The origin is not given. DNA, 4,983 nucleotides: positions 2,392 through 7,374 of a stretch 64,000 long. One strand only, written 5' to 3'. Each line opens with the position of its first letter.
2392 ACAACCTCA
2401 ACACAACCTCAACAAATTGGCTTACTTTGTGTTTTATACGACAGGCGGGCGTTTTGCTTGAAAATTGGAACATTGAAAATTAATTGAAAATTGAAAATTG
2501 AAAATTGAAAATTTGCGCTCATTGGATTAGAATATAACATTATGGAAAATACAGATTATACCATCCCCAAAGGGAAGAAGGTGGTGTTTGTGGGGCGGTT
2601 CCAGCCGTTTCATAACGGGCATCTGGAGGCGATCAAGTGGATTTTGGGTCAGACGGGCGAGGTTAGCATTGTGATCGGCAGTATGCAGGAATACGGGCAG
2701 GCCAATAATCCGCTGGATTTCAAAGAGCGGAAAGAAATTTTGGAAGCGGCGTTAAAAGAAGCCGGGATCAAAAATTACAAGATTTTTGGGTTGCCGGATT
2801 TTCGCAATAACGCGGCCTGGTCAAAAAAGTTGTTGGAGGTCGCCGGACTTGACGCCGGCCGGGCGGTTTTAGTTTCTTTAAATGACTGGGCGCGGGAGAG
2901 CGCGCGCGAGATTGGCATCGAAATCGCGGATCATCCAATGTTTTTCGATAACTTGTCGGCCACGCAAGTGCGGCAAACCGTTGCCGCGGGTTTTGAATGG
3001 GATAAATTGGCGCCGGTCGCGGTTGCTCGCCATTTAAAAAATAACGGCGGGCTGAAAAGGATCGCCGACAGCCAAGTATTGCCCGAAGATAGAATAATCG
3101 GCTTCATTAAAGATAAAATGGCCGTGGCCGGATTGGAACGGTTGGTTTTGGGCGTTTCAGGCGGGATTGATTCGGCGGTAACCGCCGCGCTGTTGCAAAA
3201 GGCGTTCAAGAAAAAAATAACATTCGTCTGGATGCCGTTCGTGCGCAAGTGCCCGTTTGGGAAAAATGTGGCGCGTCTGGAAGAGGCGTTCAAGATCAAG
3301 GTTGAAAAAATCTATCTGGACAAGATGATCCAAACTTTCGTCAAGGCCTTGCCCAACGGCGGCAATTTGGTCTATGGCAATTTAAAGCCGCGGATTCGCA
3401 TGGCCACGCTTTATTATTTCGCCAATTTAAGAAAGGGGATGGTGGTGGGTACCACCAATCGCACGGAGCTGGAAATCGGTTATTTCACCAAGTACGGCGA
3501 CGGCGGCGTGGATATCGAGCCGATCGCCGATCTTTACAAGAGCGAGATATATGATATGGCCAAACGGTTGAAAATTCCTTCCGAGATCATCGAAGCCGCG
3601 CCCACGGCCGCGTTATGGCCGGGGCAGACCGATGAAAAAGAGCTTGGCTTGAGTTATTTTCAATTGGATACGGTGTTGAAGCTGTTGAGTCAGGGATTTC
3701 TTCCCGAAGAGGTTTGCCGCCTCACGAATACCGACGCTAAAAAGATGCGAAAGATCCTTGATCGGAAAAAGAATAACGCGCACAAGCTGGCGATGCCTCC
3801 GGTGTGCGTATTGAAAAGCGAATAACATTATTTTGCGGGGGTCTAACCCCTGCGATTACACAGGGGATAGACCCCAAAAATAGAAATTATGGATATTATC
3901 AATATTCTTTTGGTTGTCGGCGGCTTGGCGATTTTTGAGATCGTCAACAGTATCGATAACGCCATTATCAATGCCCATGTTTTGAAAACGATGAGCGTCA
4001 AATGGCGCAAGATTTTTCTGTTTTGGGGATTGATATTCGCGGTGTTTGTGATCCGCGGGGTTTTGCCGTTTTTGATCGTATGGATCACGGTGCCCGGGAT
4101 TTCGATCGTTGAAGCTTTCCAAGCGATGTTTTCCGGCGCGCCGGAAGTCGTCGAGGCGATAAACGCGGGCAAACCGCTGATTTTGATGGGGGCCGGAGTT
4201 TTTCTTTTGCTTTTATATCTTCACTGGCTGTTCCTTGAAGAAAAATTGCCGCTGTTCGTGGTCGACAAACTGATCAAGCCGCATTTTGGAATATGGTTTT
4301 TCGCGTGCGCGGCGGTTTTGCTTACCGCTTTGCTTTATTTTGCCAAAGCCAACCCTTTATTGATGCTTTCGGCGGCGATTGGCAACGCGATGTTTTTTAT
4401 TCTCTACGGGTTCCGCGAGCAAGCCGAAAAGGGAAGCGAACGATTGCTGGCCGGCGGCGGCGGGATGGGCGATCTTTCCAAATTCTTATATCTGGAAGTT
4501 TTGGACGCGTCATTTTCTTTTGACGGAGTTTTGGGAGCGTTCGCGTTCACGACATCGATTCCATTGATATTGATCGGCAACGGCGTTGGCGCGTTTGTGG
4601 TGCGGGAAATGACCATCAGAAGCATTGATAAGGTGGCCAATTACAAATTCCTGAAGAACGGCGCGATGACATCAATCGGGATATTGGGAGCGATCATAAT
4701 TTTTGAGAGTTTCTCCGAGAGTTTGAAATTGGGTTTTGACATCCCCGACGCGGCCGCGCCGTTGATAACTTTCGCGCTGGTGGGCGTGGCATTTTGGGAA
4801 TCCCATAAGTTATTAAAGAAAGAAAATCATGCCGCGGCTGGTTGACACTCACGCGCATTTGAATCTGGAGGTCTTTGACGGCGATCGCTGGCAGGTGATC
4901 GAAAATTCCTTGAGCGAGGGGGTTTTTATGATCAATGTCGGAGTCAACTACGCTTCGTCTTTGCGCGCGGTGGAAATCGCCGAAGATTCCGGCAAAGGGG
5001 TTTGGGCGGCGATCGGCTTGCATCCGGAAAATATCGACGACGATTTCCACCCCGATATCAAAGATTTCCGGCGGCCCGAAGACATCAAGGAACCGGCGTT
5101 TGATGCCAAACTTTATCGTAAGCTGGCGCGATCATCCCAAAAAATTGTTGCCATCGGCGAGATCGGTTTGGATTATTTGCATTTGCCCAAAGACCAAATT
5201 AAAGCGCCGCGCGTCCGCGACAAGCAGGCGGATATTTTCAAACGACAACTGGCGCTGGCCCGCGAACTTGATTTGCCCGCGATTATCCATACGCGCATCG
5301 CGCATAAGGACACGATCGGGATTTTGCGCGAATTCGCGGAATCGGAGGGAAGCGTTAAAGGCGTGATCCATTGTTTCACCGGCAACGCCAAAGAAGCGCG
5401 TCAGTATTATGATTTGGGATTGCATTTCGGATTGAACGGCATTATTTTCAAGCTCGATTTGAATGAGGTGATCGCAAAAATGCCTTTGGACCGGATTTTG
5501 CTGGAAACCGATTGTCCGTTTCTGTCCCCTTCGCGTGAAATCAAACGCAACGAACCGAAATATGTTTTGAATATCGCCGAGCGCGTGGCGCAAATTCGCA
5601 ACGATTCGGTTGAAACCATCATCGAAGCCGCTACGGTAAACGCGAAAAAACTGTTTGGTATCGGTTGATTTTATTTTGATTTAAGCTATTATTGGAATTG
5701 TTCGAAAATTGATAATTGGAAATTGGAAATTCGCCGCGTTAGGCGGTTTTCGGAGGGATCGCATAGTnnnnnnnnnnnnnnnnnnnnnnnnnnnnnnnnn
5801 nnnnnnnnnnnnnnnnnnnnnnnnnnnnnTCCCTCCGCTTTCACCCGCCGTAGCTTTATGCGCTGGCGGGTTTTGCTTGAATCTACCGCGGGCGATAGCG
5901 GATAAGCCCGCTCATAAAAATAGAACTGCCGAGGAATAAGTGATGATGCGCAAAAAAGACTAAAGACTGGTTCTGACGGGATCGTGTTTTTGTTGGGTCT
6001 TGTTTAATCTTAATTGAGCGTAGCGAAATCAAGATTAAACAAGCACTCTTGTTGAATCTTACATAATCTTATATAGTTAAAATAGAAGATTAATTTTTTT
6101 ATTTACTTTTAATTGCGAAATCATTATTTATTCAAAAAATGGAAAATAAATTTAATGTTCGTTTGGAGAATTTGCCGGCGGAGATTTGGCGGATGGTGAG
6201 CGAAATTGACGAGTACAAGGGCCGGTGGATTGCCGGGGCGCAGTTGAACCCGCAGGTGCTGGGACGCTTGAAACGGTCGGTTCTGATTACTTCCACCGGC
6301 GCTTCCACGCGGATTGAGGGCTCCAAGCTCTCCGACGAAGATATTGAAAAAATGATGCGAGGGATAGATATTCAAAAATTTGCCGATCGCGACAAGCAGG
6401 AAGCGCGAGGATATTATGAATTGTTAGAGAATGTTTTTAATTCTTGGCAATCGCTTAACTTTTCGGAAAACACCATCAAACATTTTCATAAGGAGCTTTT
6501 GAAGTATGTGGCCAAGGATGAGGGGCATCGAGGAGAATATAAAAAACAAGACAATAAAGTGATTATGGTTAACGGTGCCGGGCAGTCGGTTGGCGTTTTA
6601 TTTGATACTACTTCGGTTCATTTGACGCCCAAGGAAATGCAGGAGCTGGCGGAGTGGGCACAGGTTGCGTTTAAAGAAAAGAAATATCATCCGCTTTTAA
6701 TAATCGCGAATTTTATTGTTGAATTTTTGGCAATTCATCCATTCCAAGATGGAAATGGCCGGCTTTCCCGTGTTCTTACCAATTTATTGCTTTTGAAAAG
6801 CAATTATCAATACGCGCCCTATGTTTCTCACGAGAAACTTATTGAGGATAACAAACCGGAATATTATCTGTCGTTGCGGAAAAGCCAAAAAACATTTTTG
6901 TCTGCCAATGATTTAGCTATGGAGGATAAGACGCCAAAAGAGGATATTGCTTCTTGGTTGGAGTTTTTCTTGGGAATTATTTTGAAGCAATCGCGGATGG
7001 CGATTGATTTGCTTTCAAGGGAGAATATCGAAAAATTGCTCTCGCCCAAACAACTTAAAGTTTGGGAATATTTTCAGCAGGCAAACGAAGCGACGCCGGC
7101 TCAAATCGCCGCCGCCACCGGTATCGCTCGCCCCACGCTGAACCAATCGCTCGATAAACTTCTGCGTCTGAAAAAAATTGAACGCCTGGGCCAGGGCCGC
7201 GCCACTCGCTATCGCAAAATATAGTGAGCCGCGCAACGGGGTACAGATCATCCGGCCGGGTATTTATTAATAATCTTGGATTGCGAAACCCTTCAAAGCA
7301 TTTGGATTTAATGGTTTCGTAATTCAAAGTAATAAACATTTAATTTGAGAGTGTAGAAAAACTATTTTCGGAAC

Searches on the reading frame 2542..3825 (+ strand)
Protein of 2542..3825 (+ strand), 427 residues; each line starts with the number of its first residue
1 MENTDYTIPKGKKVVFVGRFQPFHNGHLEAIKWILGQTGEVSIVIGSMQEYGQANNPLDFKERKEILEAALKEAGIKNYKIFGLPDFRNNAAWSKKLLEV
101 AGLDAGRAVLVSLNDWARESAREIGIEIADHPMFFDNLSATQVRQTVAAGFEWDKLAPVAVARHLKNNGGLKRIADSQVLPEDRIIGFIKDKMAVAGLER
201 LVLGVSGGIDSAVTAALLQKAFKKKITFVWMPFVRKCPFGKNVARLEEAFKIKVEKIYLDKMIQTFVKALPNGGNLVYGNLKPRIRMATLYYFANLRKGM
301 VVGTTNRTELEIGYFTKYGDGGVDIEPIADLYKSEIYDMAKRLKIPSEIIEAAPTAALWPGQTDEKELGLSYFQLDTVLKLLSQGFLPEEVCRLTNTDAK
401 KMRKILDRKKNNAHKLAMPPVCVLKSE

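Call 70: search_protein_families(library=pfam, proteins=[window:2542-3825:+], max_evalue=0.001)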
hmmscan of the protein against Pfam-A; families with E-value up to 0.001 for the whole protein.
window:2542-3825:+ (427 aa): 3 families
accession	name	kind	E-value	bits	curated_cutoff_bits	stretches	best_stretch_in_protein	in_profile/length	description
PF02540.23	NAD_synthase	-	2.4e-68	230.3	21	1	184-419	4-242/242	NAD synthase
PF01467.32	CTP_transf_like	-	1.4e-09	38.7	21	1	15-73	1-60/133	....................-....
PF03054.22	tRNA_Me_trans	-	0.00082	19.5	20.6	0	200-233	2-34/202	tRNA methyl transferase HUP domain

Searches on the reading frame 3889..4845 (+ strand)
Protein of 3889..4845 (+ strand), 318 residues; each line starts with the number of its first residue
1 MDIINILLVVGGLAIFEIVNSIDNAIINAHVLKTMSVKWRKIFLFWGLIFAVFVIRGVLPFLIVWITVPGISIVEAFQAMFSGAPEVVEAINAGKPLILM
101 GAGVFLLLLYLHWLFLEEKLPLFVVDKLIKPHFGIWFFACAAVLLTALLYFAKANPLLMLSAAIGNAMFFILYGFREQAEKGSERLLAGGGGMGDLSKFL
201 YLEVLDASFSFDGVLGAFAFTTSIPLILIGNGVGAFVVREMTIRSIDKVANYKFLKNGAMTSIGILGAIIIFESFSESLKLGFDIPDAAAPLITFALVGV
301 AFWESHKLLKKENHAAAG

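Call 70: search_protein_families(library=pfam, proteins=[window:3889-4845:+], max_evalue=0.001)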
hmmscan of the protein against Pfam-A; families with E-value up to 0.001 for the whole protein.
window:3889-4845:+ (318 aa): 2 families
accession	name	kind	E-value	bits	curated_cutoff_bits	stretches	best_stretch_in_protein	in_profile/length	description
PF04332.21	DUF475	-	4.1e-47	161.9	27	1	22-306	1-287/293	Protein of unknown function (DUF475)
PF03741.22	TerC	-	3.8e-11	43.5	27.8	1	13-273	3-177/178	Integral membrane protein TerC family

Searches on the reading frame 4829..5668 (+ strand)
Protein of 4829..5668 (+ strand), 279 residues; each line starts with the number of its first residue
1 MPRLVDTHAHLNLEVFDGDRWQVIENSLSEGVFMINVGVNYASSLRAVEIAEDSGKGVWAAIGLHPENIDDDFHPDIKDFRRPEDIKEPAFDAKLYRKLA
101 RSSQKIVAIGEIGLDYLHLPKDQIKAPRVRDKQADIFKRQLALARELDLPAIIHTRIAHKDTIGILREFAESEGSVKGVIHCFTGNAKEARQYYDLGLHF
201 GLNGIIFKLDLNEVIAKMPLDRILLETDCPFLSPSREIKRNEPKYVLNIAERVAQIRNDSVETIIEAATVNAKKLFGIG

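Call 70: search_protein_families(library=pfam, proteins=[window:4829-5668:+], max_evalue=0.001)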
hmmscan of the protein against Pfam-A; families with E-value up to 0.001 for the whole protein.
window:4829-5668:+ (279 aa): 1 family
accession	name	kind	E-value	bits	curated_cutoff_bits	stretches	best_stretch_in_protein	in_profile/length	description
PF01026.27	TatD_DNase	-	5.7e-70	236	27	1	5-277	1-253/253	TatD related DNase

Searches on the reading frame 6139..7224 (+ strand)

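Call 55: search_protein_families(library=pfam, proteins=[window:6139-7224:+], max_evalue=0.01)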
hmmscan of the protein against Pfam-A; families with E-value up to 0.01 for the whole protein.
window:6139-7224:+ (361 aa): 6 families
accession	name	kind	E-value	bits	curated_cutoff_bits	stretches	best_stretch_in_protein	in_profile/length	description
PF02661.23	Fic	-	1.6e-16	61.4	24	1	108-218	2-93/93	Fic/DOC family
PF22168.2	DIP2311-like_C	-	2.1e-05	25.2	27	1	323-359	25-61/63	Transcriptional regulator DIP2311-like, C-terminal domain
PF13412.12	HTH_24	-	0.00084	19.3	21.9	1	303-343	3-43/48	Winged helix-turn-helix DNA-binding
PF12802.13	MarR_2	-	0.0011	19.6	27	1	316-349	18-52/61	MarR family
PF01022.26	HTH_5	-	0.0028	18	22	1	303-342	2-40/47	Bacterial regulatory protein, arsR family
PF12840.13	HTH_20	-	0.0059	17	27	0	300-343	1-44/51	Helix-turn-helix domain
